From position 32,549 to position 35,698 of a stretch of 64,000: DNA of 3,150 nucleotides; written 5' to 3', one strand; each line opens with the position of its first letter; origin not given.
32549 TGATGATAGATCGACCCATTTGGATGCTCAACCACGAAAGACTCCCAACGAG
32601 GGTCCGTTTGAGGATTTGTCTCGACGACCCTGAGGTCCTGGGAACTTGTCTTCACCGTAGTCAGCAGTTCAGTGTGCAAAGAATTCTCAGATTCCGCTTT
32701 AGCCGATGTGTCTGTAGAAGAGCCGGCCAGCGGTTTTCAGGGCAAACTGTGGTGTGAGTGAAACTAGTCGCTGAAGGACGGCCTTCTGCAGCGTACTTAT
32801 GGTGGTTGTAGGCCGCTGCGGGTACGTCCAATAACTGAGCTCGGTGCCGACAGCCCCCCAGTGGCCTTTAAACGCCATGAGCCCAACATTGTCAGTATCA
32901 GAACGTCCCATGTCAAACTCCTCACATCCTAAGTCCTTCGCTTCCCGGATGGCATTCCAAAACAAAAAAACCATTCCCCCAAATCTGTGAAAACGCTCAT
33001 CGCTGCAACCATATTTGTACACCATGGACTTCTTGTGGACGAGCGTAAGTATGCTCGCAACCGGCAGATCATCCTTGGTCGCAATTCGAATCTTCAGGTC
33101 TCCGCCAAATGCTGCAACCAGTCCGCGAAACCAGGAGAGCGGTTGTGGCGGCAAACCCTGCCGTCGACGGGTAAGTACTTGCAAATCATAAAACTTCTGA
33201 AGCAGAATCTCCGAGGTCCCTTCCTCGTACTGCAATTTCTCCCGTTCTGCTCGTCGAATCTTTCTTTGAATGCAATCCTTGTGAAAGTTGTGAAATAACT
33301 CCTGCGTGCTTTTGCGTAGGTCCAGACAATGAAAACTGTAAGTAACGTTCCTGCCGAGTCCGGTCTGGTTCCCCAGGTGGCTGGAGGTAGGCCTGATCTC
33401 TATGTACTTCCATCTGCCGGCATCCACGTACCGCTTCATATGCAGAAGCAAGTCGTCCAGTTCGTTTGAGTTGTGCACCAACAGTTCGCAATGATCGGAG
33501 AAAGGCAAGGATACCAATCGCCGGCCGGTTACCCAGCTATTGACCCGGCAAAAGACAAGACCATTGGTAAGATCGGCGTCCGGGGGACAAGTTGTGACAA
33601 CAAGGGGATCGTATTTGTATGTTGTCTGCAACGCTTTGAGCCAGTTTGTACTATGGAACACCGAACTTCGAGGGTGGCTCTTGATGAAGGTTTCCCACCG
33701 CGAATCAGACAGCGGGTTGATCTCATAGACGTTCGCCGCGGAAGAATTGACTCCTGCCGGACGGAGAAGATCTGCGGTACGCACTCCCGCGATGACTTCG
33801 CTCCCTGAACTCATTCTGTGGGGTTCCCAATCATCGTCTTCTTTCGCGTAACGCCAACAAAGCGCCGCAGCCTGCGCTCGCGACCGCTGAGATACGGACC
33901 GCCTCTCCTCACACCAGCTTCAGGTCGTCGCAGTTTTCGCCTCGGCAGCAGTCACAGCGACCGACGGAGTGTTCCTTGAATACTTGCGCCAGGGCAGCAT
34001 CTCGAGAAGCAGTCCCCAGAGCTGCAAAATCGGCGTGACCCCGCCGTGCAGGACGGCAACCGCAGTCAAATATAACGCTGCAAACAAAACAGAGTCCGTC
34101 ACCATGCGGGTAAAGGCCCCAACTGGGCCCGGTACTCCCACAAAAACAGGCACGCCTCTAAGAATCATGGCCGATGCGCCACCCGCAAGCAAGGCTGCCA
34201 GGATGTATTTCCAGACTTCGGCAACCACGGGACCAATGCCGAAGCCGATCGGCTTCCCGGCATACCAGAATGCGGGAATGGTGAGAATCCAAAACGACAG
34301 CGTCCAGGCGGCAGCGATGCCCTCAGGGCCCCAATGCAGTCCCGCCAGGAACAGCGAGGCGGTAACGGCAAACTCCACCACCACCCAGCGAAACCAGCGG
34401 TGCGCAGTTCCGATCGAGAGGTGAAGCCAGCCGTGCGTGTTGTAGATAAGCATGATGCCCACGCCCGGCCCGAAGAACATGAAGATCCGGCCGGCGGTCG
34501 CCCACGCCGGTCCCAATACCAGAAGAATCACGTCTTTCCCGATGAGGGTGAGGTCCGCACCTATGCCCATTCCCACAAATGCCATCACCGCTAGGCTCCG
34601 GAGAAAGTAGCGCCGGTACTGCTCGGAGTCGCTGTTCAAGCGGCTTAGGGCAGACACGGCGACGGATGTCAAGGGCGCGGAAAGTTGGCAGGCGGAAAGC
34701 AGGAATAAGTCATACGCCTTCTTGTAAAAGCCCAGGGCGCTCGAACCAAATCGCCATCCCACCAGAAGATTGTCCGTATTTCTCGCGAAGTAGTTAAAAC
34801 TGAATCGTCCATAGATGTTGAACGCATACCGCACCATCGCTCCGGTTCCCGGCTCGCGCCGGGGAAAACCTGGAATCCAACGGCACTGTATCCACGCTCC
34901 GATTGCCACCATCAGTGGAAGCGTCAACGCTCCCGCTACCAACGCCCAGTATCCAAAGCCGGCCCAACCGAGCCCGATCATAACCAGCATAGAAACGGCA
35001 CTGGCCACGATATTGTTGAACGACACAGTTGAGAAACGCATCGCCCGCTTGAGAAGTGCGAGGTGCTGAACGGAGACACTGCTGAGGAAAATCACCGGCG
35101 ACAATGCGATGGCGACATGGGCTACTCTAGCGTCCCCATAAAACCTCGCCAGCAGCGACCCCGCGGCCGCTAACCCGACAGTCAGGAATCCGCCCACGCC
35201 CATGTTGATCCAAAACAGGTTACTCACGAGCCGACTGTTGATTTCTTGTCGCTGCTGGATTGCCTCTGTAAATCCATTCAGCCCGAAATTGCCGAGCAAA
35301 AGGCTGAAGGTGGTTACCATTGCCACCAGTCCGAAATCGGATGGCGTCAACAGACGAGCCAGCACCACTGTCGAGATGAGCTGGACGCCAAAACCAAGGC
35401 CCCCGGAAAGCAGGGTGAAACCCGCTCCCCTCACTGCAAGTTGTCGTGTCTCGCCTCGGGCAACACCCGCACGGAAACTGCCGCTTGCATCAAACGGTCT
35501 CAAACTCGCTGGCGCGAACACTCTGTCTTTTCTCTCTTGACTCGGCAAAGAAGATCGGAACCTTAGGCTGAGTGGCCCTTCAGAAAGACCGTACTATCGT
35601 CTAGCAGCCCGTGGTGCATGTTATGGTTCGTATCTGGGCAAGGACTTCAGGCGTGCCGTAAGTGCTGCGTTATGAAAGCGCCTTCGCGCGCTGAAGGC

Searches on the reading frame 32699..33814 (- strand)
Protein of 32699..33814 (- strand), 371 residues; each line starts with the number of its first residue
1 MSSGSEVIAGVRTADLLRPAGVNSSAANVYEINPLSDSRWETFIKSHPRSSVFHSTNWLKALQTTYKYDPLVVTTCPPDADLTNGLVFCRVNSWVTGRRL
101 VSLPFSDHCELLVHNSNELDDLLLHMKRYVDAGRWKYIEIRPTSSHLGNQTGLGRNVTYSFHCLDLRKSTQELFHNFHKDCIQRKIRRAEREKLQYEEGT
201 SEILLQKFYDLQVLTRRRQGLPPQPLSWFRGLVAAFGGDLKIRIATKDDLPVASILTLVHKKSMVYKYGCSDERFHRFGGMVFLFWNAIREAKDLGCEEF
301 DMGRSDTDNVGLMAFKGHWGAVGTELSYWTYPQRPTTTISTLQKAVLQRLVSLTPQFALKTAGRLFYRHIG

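Call 72: search_protein_families(library=pfam, proteins=[window:32699-33814:-], max_evalue=0.00001)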
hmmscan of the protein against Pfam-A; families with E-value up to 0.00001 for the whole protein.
window:32699-33814:- (371 aa): 2 families
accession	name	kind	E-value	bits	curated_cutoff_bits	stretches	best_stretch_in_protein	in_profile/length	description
PF13480.13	Acetyltransf_6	-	1.9e-17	64.2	22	1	182-308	7-140/143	Acetyltransferase (GNAT) domain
PF02388.22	FemAB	-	4.8e-17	62.3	24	1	247-322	303-381/406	FemAB family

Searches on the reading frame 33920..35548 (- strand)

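Call 72: search_protein_families(library=pfam, proteins=[window:33920-35548:-], max_evalue=0.00001)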
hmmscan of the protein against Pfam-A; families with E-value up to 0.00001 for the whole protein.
window:33920-35548:- (542 aa): 2 families
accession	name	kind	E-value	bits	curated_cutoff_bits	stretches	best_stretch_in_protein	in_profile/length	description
PF13440.11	Polysacc_synt_3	-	5.4e-66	223.2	23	1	62-351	1-290/293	Polysaccharide biosynthesis protein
PF01943.22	Polysacc_synt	-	4.8e-27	95.5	28.2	1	39-303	2-272/274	Polysaccharide biosynthesis protein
